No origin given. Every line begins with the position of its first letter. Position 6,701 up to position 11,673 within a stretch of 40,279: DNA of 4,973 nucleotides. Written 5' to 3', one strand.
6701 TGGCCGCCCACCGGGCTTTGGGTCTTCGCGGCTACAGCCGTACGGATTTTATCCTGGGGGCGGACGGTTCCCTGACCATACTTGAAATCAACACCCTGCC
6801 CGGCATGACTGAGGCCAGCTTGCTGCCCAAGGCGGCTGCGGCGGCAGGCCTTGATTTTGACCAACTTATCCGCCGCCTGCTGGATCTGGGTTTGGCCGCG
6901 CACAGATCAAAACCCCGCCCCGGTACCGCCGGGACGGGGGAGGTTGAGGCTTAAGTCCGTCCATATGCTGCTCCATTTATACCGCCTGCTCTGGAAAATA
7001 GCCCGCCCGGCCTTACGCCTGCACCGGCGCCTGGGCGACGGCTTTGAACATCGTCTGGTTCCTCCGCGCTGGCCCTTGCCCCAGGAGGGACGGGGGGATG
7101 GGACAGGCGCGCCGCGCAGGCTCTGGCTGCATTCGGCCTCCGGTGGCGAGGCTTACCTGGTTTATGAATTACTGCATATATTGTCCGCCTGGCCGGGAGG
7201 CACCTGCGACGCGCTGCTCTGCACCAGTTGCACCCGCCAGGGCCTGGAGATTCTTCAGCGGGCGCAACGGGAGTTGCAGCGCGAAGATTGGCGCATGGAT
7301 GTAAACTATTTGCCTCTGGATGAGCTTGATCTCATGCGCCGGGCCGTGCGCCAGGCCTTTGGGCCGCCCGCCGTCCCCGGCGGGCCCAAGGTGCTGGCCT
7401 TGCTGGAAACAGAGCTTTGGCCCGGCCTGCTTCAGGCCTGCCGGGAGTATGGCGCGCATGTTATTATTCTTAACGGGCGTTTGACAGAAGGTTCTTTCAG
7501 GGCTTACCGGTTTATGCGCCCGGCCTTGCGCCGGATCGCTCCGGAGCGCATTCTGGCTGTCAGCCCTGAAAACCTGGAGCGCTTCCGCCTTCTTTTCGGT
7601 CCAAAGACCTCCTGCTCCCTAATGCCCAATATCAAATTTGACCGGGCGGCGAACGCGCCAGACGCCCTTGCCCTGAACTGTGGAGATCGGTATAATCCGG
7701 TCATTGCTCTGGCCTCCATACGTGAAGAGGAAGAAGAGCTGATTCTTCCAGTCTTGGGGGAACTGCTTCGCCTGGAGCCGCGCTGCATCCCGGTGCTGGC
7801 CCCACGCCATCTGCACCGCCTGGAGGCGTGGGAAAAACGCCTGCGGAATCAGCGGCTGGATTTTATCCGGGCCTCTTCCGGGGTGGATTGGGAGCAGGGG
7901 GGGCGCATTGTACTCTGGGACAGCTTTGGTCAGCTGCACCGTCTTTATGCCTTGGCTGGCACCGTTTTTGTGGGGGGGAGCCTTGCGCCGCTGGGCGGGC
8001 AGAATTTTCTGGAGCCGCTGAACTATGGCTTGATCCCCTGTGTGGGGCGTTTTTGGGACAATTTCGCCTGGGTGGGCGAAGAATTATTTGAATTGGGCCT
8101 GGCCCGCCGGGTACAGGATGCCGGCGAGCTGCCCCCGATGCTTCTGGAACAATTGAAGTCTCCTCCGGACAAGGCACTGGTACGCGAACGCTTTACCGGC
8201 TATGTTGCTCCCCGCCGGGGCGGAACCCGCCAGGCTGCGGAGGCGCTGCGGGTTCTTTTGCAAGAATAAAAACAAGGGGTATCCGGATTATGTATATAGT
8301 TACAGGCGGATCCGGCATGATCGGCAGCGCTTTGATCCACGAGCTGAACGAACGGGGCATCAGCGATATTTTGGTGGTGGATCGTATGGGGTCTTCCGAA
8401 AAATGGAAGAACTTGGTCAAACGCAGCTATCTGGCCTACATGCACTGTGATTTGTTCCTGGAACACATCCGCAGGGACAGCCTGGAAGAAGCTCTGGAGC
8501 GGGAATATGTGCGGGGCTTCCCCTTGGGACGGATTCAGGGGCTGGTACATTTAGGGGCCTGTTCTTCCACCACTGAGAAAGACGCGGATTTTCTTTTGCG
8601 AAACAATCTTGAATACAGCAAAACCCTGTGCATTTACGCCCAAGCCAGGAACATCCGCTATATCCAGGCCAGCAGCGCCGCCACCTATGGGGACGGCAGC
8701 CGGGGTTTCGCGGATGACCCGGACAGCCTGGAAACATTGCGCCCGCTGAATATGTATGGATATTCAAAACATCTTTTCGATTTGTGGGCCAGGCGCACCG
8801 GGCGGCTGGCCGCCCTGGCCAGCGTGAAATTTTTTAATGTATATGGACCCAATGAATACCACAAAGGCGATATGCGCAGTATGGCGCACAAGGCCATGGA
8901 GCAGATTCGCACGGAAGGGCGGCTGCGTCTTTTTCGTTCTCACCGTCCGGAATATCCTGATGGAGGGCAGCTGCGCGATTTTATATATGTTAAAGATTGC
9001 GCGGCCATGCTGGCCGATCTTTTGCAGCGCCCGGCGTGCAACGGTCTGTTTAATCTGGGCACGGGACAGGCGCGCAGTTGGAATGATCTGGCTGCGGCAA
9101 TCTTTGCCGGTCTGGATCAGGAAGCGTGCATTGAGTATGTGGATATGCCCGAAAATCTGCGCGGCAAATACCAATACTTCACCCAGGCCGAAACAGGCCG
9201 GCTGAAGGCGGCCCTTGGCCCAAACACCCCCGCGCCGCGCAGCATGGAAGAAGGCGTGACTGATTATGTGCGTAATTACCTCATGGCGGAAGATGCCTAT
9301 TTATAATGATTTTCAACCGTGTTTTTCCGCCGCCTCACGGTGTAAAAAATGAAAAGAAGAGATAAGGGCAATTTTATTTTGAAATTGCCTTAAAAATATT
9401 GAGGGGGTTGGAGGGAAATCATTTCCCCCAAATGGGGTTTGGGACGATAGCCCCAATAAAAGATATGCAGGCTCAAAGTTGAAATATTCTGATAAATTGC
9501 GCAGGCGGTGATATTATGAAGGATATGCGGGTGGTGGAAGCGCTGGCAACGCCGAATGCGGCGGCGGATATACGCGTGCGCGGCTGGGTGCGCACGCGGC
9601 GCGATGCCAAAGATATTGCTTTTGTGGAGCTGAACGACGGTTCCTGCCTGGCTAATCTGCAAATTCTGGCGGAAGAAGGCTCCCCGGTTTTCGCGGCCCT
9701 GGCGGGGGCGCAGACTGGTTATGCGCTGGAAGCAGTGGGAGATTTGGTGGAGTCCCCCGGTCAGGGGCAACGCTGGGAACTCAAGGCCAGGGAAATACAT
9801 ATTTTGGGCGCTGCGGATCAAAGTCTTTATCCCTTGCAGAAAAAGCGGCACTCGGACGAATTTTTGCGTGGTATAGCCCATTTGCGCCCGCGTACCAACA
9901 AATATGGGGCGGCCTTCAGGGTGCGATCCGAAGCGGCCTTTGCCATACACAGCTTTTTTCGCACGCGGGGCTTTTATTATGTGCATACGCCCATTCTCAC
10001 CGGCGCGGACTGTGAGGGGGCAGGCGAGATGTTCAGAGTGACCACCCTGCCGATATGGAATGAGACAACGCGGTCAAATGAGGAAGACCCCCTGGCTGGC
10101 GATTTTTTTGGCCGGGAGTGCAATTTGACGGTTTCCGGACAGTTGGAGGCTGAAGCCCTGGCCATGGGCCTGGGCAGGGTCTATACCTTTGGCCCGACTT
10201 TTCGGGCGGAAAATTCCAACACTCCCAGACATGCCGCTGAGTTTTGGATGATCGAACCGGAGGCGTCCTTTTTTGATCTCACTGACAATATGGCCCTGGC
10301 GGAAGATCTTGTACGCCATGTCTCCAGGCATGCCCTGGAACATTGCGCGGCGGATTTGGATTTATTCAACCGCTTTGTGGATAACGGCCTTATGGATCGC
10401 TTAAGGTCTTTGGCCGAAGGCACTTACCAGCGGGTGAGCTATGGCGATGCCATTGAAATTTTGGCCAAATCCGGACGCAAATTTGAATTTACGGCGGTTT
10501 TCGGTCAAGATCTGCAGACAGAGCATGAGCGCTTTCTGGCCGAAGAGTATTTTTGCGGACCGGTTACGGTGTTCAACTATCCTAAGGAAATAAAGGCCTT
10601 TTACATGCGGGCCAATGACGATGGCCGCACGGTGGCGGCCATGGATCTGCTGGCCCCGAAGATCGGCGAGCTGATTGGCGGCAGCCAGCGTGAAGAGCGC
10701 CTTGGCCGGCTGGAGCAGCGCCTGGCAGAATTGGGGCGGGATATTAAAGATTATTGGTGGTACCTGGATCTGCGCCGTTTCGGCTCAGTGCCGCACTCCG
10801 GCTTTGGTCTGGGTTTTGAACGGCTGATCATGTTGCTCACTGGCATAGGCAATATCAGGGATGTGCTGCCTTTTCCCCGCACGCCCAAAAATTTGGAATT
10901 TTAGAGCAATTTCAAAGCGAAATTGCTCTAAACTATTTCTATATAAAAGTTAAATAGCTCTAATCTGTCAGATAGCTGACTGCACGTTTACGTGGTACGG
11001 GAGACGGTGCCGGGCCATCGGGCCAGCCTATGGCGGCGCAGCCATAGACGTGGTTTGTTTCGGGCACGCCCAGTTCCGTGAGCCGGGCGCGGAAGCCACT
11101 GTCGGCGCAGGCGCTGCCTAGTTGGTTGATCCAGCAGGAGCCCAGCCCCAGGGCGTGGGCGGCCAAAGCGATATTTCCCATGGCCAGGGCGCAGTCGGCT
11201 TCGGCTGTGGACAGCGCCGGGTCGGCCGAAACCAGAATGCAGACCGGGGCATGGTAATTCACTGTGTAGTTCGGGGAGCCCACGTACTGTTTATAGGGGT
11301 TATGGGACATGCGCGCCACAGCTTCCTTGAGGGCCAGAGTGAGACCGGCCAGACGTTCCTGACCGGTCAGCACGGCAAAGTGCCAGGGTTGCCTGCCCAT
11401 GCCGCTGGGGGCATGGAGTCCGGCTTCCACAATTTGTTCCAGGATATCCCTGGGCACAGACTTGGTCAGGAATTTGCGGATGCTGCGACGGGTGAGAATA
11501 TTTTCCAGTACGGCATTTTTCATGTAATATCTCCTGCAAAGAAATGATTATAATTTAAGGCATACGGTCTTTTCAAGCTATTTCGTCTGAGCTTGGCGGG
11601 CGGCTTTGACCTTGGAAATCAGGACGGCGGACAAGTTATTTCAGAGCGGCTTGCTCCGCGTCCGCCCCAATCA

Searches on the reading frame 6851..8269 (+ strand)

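Call 38: search_protein_families(library=pfam, proteins=[window:6851-8269:+], max_evalue=0.00001)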
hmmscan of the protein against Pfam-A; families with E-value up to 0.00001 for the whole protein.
window:6851-8269:+ (472 aa): 1 family
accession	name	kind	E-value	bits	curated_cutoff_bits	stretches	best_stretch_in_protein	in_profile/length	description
PF04413.22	Glycos_transf_N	-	1.8e-29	103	23.9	1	87-265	15-179/179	3-Deoxy-D-manno-octulosonic-acid transferase (kdotransferase)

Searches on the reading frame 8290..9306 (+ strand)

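Call 38: search_protein_families(library=pfam, proteins=[window:8290-9306:+], max_evalue=0.00001)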
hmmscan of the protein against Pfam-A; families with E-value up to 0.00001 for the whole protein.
window:8290-9306:+ (338 aa): 3 families
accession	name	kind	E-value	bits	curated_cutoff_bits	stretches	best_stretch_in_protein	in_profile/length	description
PF01370.27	Epimerase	-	4.3e-36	125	20.9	1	3-257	2-240/240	NAD dependent epimerase/dehydratase family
PF16363.11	GDP_Man_Dehyd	-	2.7e-15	57.1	27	1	3-283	1-274/332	GDP-mannose 4,6 dehydratase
PF04321.23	RmlD_sub_bind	-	5.5e-08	32.7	27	1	3-278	4-234/287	RmlD substrate binding domain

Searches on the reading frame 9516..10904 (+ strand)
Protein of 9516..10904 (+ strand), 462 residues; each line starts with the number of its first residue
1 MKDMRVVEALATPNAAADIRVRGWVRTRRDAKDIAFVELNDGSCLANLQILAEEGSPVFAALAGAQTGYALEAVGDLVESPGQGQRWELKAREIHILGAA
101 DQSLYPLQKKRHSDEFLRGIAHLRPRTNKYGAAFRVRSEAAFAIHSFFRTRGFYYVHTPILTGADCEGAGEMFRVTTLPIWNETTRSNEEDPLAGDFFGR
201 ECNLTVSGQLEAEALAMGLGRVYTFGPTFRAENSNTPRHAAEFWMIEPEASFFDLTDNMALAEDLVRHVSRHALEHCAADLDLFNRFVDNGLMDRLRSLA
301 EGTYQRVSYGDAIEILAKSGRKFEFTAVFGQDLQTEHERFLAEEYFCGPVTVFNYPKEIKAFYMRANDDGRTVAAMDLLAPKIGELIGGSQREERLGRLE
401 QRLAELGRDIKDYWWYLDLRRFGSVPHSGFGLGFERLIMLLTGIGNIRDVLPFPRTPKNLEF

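Call 5: search_protein_families(library=pfam, proteins=[window:9516-10904:+])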
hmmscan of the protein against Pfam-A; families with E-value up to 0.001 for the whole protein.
window:9516-10904:+ (462 aa): 2 families
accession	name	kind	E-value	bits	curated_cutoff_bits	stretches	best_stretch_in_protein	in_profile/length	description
PF00152.25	tRNA-synt_2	-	1e-63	215.7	25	1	122-456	10-307/308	tRNA synthetases class II (D, K and N)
PF01336.31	tRNA_anti-codon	-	1.3e-08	35.1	27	1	19-97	1-75/75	OB-fold nucleic acid binding domain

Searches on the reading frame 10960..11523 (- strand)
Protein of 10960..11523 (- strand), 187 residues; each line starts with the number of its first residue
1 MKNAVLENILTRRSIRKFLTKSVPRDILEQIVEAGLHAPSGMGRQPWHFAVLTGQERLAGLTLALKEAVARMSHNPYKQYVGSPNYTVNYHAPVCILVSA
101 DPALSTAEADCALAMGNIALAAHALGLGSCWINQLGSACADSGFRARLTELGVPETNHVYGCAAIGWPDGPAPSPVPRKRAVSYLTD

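Call 5: search_protein_families(library=pfam, proteins=[window:10960-11523:-])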
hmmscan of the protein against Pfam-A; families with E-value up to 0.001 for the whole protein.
window:10960-11523:- (187 aa): 2 families
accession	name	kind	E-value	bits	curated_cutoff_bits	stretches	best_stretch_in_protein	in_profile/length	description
PF00881.29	Nitroreductase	-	1.7e-30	106.8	23.5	1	9-167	1-167/167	Nitroreductase family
PF14512.11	TM1586_NiRdase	-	4e-09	36.9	27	0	28-54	160-186/215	Putative TM nitroreductase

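Call 75: search_protein_families(library=ncbifam, proteins=[window:10960-11523:-], max_evalue=1e-8)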
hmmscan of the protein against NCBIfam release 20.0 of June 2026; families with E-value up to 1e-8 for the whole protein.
window:10960-11523:- (187 aa): 3 families
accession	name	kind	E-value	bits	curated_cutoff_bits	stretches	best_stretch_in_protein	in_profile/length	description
TIGR02476.1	BluB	equivalog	1.1e-13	51.1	150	1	2-175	6-187/205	5,6-dimethylbenzimidazole synthase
NF009810.0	PRK13294.1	equivalog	1.6e-10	40.5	304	0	7-68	256-317/449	coenzyme F420-0:L-glutamate ligase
TIGR03553.1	F420_FbiB_CTERM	equivalog_domain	1e-09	38.4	249.55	0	8-68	2-62/194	F420 biosynthesis protein FbiB, C-terminal domain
